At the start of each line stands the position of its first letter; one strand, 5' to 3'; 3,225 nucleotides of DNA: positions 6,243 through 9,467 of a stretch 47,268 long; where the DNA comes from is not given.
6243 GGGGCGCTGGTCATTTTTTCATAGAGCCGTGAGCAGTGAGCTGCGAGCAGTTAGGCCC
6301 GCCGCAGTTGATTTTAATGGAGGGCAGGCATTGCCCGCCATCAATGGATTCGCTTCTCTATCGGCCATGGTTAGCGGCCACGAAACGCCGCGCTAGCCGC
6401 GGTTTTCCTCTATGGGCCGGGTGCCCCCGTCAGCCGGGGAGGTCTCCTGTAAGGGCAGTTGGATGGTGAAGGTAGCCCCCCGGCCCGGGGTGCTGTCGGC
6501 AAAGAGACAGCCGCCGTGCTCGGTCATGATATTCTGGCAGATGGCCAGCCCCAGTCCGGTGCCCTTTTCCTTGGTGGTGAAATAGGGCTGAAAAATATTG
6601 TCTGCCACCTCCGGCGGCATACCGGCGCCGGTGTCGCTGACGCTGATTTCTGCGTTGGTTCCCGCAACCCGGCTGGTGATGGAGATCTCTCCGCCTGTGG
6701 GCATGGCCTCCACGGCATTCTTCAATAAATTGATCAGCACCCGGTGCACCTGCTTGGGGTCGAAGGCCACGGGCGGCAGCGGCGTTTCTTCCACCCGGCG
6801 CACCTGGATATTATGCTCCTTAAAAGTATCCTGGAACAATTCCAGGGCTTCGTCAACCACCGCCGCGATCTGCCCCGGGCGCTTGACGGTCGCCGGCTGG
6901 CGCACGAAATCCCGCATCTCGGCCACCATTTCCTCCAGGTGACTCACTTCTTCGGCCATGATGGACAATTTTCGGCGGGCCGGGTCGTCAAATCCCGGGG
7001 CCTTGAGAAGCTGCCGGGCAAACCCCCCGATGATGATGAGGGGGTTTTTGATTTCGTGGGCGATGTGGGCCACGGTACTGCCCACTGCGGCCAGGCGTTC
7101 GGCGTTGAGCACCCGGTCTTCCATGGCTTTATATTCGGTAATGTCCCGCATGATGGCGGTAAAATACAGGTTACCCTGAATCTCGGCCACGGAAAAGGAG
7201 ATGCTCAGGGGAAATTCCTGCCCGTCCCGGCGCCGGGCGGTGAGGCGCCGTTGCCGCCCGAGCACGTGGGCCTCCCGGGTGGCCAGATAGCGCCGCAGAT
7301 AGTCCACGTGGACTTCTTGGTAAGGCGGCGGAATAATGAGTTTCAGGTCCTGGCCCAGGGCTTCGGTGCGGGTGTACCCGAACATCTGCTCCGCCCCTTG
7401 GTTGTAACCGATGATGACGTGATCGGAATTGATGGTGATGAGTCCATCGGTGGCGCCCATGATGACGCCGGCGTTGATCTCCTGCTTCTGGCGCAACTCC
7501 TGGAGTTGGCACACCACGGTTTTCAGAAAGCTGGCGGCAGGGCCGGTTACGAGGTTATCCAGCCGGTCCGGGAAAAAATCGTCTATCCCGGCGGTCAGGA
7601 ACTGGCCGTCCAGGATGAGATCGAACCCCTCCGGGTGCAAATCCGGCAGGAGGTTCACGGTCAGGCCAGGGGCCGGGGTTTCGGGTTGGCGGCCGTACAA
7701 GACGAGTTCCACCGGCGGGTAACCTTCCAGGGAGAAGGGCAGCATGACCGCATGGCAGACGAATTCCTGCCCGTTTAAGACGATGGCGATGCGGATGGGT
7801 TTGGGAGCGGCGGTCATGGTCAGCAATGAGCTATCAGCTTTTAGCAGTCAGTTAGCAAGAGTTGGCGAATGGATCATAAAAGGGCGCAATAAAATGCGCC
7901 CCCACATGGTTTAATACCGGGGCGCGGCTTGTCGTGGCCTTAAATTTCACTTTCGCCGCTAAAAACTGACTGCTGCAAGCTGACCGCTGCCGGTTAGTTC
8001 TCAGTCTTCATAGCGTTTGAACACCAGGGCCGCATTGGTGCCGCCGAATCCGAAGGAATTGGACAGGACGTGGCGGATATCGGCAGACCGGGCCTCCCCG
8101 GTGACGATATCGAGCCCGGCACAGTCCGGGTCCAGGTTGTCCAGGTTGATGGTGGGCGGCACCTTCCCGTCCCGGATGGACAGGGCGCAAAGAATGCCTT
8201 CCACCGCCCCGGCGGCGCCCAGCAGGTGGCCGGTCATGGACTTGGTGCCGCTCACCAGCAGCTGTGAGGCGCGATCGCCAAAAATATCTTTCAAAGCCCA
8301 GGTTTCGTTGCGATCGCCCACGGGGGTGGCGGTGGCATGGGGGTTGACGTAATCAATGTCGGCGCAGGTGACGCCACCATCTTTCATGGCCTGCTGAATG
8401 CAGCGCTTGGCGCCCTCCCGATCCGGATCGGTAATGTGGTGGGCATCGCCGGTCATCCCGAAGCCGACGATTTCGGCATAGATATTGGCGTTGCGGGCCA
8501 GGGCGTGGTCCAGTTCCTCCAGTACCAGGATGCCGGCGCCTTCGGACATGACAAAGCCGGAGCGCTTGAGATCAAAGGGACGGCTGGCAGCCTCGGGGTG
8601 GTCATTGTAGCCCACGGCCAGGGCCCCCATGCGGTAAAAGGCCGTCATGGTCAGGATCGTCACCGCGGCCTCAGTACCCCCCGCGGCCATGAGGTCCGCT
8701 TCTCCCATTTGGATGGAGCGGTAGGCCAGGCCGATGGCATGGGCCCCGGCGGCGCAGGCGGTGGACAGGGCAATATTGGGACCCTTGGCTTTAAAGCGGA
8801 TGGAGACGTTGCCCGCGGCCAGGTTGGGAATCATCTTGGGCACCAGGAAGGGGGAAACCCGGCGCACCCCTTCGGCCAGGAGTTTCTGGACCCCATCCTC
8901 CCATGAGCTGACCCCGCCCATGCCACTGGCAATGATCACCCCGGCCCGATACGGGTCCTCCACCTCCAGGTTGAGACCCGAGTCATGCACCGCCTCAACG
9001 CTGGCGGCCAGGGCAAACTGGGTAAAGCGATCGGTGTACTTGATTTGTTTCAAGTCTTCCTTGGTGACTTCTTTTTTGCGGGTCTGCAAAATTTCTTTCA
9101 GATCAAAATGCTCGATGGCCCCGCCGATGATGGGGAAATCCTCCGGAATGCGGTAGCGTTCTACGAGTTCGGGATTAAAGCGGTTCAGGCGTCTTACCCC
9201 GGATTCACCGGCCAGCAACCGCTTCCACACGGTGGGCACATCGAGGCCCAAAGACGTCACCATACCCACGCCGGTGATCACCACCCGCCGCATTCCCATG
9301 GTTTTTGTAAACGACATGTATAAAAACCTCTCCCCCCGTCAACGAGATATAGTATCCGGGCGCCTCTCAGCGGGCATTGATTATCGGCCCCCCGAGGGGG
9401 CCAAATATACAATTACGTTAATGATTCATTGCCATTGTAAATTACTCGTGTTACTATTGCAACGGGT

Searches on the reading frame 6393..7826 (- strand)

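Call 43: search_protein_families(library=pfam, max_evalue=0.01, proteins=[window:6393-7826:-])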
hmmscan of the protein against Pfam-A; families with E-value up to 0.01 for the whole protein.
window:6393-7826:- (477 aa): 9 families
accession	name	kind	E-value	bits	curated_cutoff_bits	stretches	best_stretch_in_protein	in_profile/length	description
PF02518.31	HATPase_c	-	4.4e-29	101.6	26.4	1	356-460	2-110/111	Histidine kinase-, DNA gyrase B-, and HSP90-like ATPase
PF13426.13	PAS_9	-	1.5e-14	54.6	27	1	127-231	2-103/103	PAS domain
PF00512.31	HisKA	-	1.5e-09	38.2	26.9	1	251-310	5-63/66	His Kinase A (phospho-acceptor) domain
PF00989.32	PAS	-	1.6e-09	38.2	22.6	1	122-229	7-113/113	PAS fold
PF08448.16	PAS_4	-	5.6e-08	33.4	23.1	1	126-232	5-108/110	PAS fold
PF10090.15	HPTransfase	-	9.4e-06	25.8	22.9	1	325-405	2-77/123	Histidine phosphotransferase C-terminal domain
PF13589.12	HATPase_c_3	-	8.9e-05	23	25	1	360-420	3-62/137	Histidine kinase-, DNA gyrase B-, and HSP90-like ATPase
PF13581.12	HATPase_c_2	-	0.00037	20.9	27.4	1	365-436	41-111/127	Histidine kinase-like ATPase domain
PF13188.13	PAS_8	-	0.0035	17.6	21.8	0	126-170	11-52/65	PAS domain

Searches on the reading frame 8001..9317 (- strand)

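Call 43: search_protein_families(library=pfam, max_evalue=0.01, proteins=[window:8001-9317:-])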
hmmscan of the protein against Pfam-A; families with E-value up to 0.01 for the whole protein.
window:8001-9317:- (438 aa): 3 families
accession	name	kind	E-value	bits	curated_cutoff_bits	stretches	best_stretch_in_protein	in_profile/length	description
PF00109.32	ketoacyl-synt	-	9e-52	176.6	20.8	1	9-272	1-252/252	Beta-ketoacyl synthase, N-terminal domain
PF02801.28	Ketoacyl-synt_C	-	5.2e-35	120.5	20.8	1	280-392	1-118/119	Beta-ketoacyl synthase, C-terminal domain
PF00108.29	Thiolase_N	-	0.00063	19.6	26.4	1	178-217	75-114/260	Thiolase, N-terminal domain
